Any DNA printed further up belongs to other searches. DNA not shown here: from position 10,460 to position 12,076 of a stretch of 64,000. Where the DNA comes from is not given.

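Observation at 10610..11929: Single ORF fusing an AAC(3)-family domain to an AAC(6')-I-type GNAT domain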

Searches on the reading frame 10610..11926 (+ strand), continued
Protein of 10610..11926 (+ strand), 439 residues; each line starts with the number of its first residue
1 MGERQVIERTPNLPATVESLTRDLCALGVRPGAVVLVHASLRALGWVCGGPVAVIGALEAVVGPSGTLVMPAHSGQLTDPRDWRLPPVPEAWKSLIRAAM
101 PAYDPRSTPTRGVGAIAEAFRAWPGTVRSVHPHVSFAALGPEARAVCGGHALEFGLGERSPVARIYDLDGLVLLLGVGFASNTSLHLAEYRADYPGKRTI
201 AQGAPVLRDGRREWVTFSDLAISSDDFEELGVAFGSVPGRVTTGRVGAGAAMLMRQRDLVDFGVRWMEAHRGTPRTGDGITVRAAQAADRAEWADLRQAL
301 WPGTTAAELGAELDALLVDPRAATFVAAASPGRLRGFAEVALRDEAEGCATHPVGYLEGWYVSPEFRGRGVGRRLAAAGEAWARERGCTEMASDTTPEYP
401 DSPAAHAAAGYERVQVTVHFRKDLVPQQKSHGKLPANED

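Call 52: fold_search(model_id=the predicted structure, library=pdb)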
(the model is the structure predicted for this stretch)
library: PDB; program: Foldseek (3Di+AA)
matches with E <= 10: 1165; with E <= 0.001: 690
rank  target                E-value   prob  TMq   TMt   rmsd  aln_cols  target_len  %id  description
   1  3kzl_C                1.4e-36  1.00  0.58  0.96   1.6       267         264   45  Crystal structure of BA2930 mutant (H183G) in complex with AcCoA (released 2009-12-22)
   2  3n0s_B                1.5e-36  1.00  0.57  0.93   1.8       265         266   45  Crystal structure of BA2930 mutant (H183A) in complex with AcCoA (released 2010-06-09)
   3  3n0s_C                4.6e-36  1.00  0.58  0.95   1.6       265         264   45  Crystal structure of BA2930 mutant (H183A) in complex with AcCoA (released 2010-06-09)
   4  2nyg_D                4.6e-36  1.00  0.59  0.95   1.5       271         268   44  Crystal structure of YokD protein from Bacillus subtilis (released 2006-12-12)
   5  3n0s_A                4.9e-36  1.00  0.58  0.95   1.7       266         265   45  Crystal structure of BA2930 mutant (H183A) in complex with AcCoA (released 2010-06-09)
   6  3kzl_A                5.9e-36  1.00  0.58  0.94   1.7       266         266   45  Crystal structure of BA2930 mutant (H183G) in complex with AcCoA (released 2009-12-22)
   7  3e4f_A                6.3e-36  1.00  0.57  0.95   1.7       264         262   46  Crystal structure of BA2930- a putative aminoglycoside N3-acetyltransferase from Bacillus anthracis (released 2008-08-19)
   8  2nyg_A                2.5e-35  1.00  0.58  0.93   1.6       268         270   44  Crystal structure of YokD protein from Bacillus subtilis (released 2006-12-12)
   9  3ijw_A                4.6e-35  1.00  0.58  0.94   1.9       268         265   45  Crystal structure of BA2930 in complex with CoA (released 2009-10-13)
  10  3ijw_B                5.2e-35  1.00  0.58  0.94   1.8       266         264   45  Crystal structure of BA2930 in complex with CoA (released 2009-10-13)
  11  3n0m_A                1.0e-34  1.00  0.58  0.94   1.7       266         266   45  Crystal structure of BA2930 mutant (H183G) in complex with AcCoA (released 2010-06-09)
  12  3n0m_B                2.0e-34  1.00  0.58  0.95   1.7       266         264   45  Crystal structure of BA2930 mutant (H183G) in complex with AcCoA (released 2010-06-09)
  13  3sma_B                2.2e-34  1.00  0.58  0.93   2.0       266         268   52  A new N-acetyltransferase fold in the structure and mechanism of the phosphonate biosynthetic enzyme FrbF (released 2011-08-24)
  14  3sma_A                4.9e-34  1.00  0.57  0.94   1.8       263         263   52  A new N-acetyltransferase fold in the structure and mechanism of the phosphonate biosynthetic enzyme FrbF (released 2011-08-24)
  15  3e4f_B                7.9e-34  1.00  0.57  0.94   1.9       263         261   46  Crystal structure of BA2930- a putative aminoglycoside N3-acetyltransferase from Bacillus anthracis (released 2008-08-19)
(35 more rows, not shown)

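Call 59: search_dna_similar(query=window:10610-11926:+, collection=plasmids, mode=protein, max_rows=15)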
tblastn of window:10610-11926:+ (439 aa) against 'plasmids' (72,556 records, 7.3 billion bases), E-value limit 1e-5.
Records with a match: 3463; places in all: 4266; records where one place covers at least 80% of the query: 0.
Best place of each record, by identity: 60-80% 13; <60% 3450.
By first word of the organism name: Klebsiella 1124; Escherichia 1071; Salmonella 489; Enterobacter 171; Acinetobacter 131; Citrobacter 89; Lactococcus 55; Shigella 54; Pseudomonas 52; Proteus 29; and 50 more.
By predicted mobility (MOB-suite, as given by PLSDB): conjugative 2391; non-mobilizable 578; mobilizable 494.
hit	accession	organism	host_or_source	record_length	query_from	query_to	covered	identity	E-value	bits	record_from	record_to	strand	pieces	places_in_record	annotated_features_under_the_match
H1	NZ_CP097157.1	Deinococcus sp. QL22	-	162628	12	275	60%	56.6%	4e-75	262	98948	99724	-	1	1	AAC(3) family N-acetyltransferase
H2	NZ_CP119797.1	Halomontanus rarus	cell culture,sediment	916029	1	271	62%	55.0%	4e-74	259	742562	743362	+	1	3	AAC(3) family N-acetyltransferase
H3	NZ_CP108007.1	Streptomyces sp. NBC_00335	-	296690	16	271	58%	50.4%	2e-54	202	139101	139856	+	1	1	AAC(3) family N-acetyltransferase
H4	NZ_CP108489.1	Streptomyces sp. NBC_01244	-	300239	16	271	58%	49.2%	5e-55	204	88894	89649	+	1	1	AAC(3) family N-acetyltransferase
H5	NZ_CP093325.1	Bacillus sp. N5-665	whole organism,peat soil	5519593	13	267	58%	47.5%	1e-63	229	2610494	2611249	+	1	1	none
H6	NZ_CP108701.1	Streptomyces sp. NBC_01006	-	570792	16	271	58%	44.0%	2e-42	167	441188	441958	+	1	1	AAC(3) family N-acetyltransferase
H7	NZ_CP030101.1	Listeria monocytogenes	Environment,water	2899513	1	271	62%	40.8%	2e-53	199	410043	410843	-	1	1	none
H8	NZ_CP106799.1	Streptomyces sp. HUAS 15-9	microorganism,rhizosphere soil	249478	14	271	59%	42.7%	4e-42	166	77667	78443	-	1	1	AAC(3) family N-acetyltransferase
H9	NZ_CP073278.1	Clostridium butyricum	Homo sapiens,cell culture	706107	3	271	61%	40.9%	3e-54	202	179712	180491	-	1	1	AAC(3) family N-acetyltransferase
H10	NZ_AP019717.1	Clostridium butyricum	-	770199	3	271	61%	40.9%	3e-54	202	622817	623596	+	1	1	AAC(3) family N-acetyltransferase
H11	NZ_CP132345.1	Clostridium butyricum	Homo sapiens,Faeces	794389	3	271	61%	40.9%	4e-54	201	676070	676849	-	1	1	AAC(3) family N-acetyltransferase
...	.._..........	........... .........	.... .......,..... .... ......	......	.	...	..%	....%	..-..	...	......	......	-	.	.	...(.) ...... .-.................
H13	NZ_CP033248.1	Clostridium butyricum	environment swab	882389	3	271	61%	40.9%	6e-54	201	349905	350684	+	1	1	AAC(3) family N-acetyltransferase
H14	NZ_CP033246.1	Clostridium butyricum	Homo sapiens,stool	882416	3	271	61%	40.9%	6e-54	201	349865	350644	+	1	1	AAC(3) family N-acetyltransferase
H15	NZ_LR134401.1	Listeria monocytogenes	Homo sapiens,Vein blood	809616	1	269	61%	40.7%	9e-53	197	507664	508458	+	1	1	AAC(3) family N-acetyltransferase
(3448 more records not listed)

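Call 62: search_protein_families(library=ncbifam, alignment_id=A1, max_evalue=1e-10)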
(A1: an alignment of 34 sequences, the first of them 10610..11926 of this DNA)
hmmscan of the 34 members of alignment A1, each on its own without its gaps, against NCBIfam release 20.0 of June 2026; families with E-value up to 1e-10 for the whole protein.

A. member 1, window:10610-11926:+ (439 aa): 21 families
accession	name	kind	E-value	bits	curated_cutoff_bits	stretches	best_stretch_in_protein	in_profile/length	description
NF033082.0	AAC_3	equivalog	4.3e-63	213.1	270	1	16-270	2-261/262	aminoglycoside 3-N-acetyltransferase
NF033180.1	AAC_3_VIII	exception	3.5e-52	177.4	560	1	1-273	1-282/286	aminoglycoside N-acetyltransferase AAC(3)-VIII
NF033080.0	AAC_3_II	subfamily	7.8e-41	140.3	480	1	17-272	4-267/268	AAC(3)-II family aminoglycoside N-acetyltransferase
NF033081.0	AAC_3_IV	equivalog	3.7e-40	137.9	420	2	102-264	64-223/252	AAC(3)-IV family aminoglycoside N-acetyltransferase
NF033612.0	AAC_3_VIa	exception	8.4e-40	136.8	675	1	10-275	15-287/298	aminoglycoside N-acetyltransferase AAC(3)-VIa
NF043067.1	AAC_6p_group_E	equivalog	1.6e-36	125.2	140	1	287-424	3-140/140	aminoglycoside 6'-N-acetyltransferase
NF033075.0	AAC_6p_Steno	equivalog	4.5e-35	121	290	1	281-424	3-145/148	aminoglycoside 6'-N-acetyltransferase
NF000497.1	AAC_6p_Iak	exception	1.2e-34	119.5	325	1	276-426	2-151/153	aminoglycoside N-acetyltransferase AAC(6')-Iak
NF000138.1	AAC_6p_Iz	exception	9.4e-34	116.8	320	1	281-426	7-151/153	aminoglycoside N-acetyltransferase AAC(6')-Iz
NF000158.2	AAC_6p_Il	exception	1.2e-29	103.2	270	1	282-424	7-152/152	aminoglycoside N-acetyltransferase AAC(6')-Il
NF038102.1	AAC_6p_III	exception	2.4e-29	102.5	305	1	280-424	8-154/156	tobramycin N-acetyltransferase AAC(6')-III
NF033374.6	AAC_6p_Id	exception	2.7e-26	92.4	320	1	283-426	3-148/149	aminoglycoside N-acetyltransferase AAC(6')-Id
NF000021.4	AAC_6p_Serra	exception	9.6e-26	90.3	310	1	292-424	12-145/146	aminoglycoside 6'-N-acetyltransferase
NF033130.1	AAC_6p_A48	exception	1e-25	90.3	300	1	285-422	5-144/147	AacA48 family aminoglycoside 6'-N-acetyltransferase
NF000140.3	AAC_6p_Salmo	exception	2.3e-25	89.6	270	1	283-422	4-143/145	cryptic aminoglycoside N-acetyltransferase AAC(6')-Iy/Iaa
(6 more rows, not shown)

B. families by the number of members that match (of 34 scanned): 23 families
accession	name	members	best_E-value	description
NF033082.0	AAC_3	34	1.2e-65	aminoglycoside 3-N-acetyltransferase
NF033180.1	AAC_3_VIII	34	1e-54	aminoglycoside N-acetyltransferase AAC(3)-VIII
NF033081.0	AAC_3_IV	34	1.5e-44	AAC(3)-IV family aminoglycoside N-acetyltransferase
NF033080.0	AAC_3_II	34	7.8e-41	AAC(3)-II family aminoglycoside N-acetyltransferase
NF033612.0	AAC_3_VIa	34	8.4e-40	aminoglycoside N-acetyltransferase AAC(3)-VIa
NF043067.1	AAC_6p_group_E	34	6.6e-38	aminoglycoside 6'-N-acetyltransferase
NF033075.0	AAC_6p_Steno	34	4.5e-35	aminoglycoside 6'-N-acetyltransferase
NF000497.1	AAC_6p_Iak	34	1.2e-34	aminoglycoside N-acetyltransferase AAC(6')-Iak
NF000138.1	AAC_6p_Iz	34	9.4e-34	aminoglycoside N-acetyltransferase AAC(6')-Iz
NF000158.2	AAC_6p_Il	34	3.4e-32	aminoglycoside N-acetyltransferase AAC(6')-Il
NF038102.1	AAC_6p_III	34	6e-30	tobramycin N-acetyltransferase AAC(6')-III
NF033130.1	AAC_6p_A48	34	5.6e-28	AacA48 family aminoglycoside 6'-N-acetyltransferase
NF000140.3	AAC_6p_Salmo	34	7.3e-28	cryptic aminoglycoside N-acetyltransferase AAC(6')-Iy/Iaa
NF000224.3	AAC_6p_Acine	34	9.2e-28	AAC(6')-Ighjkrstuvwx family aminoglycoside N-acetyltransferase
NF000021.4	AAC_6p_Serra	34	2.5e-27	aminoglycoside 6'-N-acetyltransferase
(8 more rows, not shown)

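Call 68: search_protein_representatives(protein=window:10610-11926:+)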
Query: 439 residues. Proteins with E-value up to 0.001 (for the whole library): 7986; up to 1e-10: 3601; up to 1e-30: 477. The best 150 are listed.
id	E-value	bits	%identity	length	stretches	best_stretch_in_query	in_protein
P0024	8.7e-153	525.5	58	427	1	3-426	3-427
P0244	4.5e-92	325.4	57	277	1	1-273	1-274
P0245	5.0e-92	325.2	57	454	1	1-287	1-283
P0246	6.3e-87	308.4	52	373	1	1-286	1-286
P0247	9.0e-85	301.3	43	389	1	42-422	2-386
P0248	2.7e-84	299.8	54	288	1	2-277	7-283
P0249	2.3e-83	296.7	55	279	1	5-273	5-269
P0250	2.6e-83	296.5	54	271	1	16-274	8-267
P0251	1.1e-82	294.5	57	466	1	14-271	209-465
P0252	5.1e-81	289.0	53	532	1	2-274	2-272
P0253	2.5e-79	283.4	51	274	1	1-272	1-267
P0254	3.0e-78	279.8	52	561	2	2-267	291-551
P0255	4.0e-78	279.4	54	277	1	13-268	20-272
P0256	7.1e-78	278.6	49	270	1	12-271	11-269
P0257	4.4e-77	276.0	50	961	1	14-302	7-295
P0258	1.5e-76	274.3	53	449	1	2-272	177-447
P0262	2.9e-73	263.4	51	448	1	13-272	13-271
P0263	9.2e-73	261.7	46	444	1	1-414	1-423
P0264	1.7e-72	260.9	54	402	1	13-267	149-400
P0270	2.7e-70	253.6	46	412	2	11-270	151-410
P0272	8.8e-70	251.9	44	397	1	8-270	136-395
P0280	1.0e-66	241.8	45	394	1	12-271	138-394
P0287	3.8e-64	233.4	44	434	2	2-263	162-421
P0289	4.3e-64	233.2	47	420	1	11-269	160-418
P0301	7.5e-63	229.1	47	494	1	11-270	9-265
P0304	1.8e-62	227.8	40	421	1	3-270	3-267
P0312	7.2e-61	222.5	44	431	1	2-271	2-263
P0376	4.4e-51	190.3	40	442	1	18-345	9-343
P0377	9.8e-51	189.1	40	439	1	20-294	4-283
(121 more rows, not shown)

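Call 69: search_protein_families(library=pfam, proteins=[P0245, P0247, P0251, P0252, P0254, P0257, P0258, P0262, P0263, P0264], max_evalue=0.0001)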
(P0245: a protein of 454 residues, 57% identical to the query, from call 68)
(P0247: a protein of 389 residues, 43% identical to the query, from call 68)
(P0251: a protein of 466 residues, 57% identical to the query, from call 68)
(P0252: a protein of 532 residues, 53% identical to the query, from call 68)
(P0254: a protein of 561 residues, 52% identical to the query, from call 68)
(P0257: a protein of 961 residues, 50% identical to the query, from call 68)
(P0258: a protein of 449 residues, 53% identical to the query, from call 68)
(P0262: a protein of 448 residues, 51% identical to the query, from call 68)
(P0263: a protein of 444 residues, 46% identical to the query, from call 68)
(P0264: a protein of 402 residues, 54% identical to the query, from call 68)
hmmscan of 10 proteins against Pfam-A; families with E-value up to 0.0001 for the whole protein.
P0245 (454 aa): 4 families
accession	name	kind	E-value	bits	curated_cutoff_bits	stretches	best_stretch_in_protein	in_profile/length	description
PF02522.19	Antibiotic_NAT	-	6.6e-92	307.7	25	1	36-268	1-232/232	Aminoglycoside 3-N-acetyltransferase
PF00583.31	Acetyltransf_1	-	1.9e-09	38.3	20.7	1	314-418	9-113/116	Acetyltransferase (GNAT) family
PF13508.13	Acetyltransf_7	-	1.1e-05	26.2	27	1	342-419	6-79/84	Acetyltransferase (GNAT) domain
PF13673.13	Acetyltransf_10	-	6.5e-05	23.3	23.6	0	319-428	11-113/128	Acetyltransferase (GNAT) domain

P0247 (389 aa): 4 families
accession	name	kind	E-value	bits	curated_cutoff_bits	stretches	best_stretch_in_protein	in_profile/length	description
PF02522.19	Antibiotic_NAT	-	1.1e-85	287.4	25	1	1-225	6-232/232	Aminoglycoside 3-N-acetyltransferase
PF00583.31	Acetyltransf_1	-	3.5e-14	53.5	20.7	1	259-370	5-111/116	Acetyltransferase (GNAT) family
PF13508.13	Acetyltransf_7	-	2.7e-07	31.3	27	1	292-359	8-66/84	Acetyltransferase (GNAT) domain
PF13527.13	Acetyltransf_9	-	3.3e-05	24.3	25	1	246-340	1-94/127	Acetyltransferase (GNAT) domain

P0251 (466 aa): 2 families
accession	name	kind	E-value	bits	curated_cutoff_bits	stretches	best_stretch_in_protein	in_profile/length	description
PF02522.19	Antibiotic_NAT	-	2.7e-87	292.6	25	1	231-462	1-232/232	Aminoglycoside 3-N-acetyltransferase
PF02663.19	FmdE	-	7.5e-35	120.3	22.9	1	15-128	1-130/133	FmdE, Molybdenum formylmethanofuran dehydrogenase operon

P0252 (532 aa): 6 families
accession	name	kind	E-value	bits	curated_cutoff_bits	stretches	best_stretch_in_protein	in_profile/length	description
PF02522.19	Antibiotic_NAT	-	1.8e-86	289.9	25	1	35-265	1-231/232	Aminoglycoside 3-N-acetyltransferase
PF13649.12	Methyltransf_25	-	6.6e-13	49.6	27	1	320-414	2-97/97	Methyltransferase domain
PF08241.18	Methyltransf_11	-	1.7e-07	32.2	21.2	1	320-417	1-94/95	Methyltransferase domain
PF13489.12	Methyltransf_23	-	6.4e-07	29.7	27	1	310-503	15-161/164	Methyltransferase domain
PF13847.12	Methyltransf_31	-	8.6e-06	25.9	27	1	314-406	2-100/145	Methyltransferase domain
PF08242.18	Methyltransf_12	-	1.5e-05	26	30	1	320-414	1-96/98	Methyltransferase domain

P0254 (561 aa): 3 families
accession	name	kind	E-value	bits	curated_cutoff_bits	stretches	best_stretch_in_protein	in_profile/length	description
PF02522.19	Antibiotic_NAT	-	7.4e-86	287.9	25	1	324-549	2-229/232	Aminoglycoside 3-N-acetyltransferase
PF00583.31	Acetyltransf_1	-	6.3e-14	52.7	20.7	1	176-269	22-116/116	Acetyltransferase (GNAT) family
PF13508.13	Acetyltransf_7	-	2e-10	41.4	27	1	192-271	8-84/84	Acetyltransferase (GNAT) domain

P0257 (961 aa): 1 family
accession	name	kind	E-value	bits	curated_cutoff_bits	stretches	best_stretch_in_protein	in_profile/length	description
PF02522.19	Antibiotic_NAT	-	2.1e-85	286.4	25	1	29-262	1-231/232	Aminoglycoside 3-N-acetyltransferase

P0258 (449 aa): 2 families
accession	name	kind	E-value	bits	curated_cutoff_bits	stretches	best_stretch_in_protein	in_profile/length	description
PF02522.19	Antibiotic_NAT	-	4.9e-86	288.5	25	1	211-443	2-232/232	Aminoglycoside 3-N-acetyltransferase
PF01613.24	Flavin_Reduct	-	4.3e-37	128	27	1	15-161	4-150/153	Flavin reductase like domain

P0262 (448 aa): 1 family
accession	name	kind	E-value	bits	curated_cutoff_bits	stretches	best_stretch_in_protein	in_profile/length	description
PF02522.19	Antibiotic_NAT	-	3.8e-87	292.1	25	1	36-266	1-231/232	Aminoglycoside 3-N-acetyltransferase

P0263 (444 aa): 4 families
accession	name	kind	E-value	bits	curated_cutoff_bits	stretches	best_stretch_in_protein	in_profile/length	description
PF02522.19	Antibiotic_NAT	-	9.6e-85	284.3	25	1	38-266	1-229/232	Aminoglycoside 3-N-acetyltransferase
PF00583.31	Acetyltransf_1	-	1.8e-12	48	20.7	1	302-420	5-116/116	Acetyltransferase (GNAT) family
PF13302.13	Acetyltransf_3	-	7.5e-07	30.4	25.4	1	315-420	29-137/138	Acetyltransferase (GNAT) domain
PF13420.13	Acetyltransf_4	-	3e-06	27.8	24.3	1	333-438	47-152/155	Acetyltransferase (GNAT) domain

P0264 (402 aa): 1 family
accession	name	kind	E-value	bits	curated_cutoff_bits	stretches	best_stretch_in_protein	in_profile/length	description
PF02522.19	Antibiotic_NAT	-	2.7e-90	302.4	25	1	172-401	1-232/232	Aminoglycoside 3-N-acetyltransferase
